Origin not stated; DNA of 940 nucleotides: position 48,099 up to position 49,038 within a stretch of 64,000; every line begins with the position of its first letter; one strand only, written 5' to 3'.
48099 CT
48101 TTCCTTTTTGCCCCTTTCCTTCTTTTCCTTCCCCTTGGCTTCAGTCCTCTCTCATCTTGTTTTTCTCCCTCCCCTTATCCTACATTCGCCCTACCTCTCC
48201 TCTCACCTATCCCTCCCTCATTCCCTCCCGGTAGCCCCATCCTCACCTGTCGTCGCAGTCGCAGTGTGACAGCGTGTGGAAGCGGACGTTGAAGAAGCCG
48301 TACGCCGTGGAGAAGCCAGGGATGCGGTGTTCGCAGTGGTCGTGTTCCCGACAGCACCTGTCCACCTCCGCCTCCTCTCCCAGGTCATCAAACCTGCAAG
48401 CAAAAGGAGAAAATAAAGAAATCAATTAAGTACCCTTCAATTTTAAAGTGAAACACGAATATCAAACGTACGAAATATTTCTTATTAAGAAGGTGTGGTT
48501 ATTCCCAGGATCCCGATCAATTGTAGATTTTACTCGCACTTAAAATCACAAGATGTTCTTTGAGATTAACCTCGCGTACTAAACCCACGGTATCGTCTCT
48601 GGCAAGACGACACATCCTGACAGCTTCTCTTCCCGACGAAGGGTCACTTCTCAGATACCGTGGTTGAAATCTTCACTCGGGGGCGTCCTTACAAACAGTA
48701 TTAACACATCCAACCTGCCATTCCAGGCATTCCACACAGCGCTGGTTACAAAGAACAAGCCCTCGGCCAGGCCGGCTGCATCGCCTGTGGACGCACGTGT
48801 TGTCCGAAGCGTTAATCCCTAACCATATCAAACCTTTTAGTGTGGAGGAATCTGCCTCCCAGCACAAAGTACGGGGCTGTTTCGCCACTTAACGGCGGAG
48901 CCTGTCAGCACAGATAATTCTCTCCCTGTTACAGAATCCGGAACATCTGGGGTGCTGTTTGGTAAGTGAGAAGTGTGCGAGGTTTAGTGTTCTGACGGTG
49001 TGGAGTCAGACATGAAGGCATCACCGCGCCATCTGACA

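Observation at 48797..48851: PLA2G3-like enzyme with a non-canonical Ca2+-binding loop (W-L-G-I-N instead of W-C-G-x-G)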

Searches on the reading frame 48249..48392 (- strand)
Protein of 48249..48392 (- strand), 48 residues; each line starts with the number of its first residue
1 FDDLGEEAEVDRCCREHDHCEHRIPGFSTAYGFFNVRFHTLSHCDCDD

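Call 10: search_protein_families(library=pfam, proteins=[window:48249-48392:-], max_evalue=1)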
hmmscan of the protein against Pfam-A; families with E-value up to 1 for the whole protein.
seq(48 aa): 1 family
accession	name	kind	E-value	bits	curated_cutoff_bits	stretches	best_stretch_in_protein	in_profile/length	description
PF05826.17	Phospholip_A2_2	-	7.5e-17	61.7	22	1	2-48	18-64/97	Phospholipase A2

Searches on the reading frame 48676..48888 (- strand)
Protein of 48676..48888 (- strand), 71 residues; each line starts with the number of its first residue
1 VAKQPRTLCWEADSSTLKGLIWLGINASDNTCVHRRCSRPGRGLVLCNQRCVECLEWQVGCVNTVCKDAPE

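Call 48: search_protein_families(library=pfam, proteins=[window:48676-48888:-], max_evalue=10)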
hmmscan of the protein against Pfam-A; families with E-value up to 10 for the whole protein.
seq(71 aa): 0 families

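Call 49: find_homologous_proteins(query=window:48676-48888:-, max_evalue=10)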
Query seq(71 aa): no candidate shares three 5-residue words with the query. No homologue found.
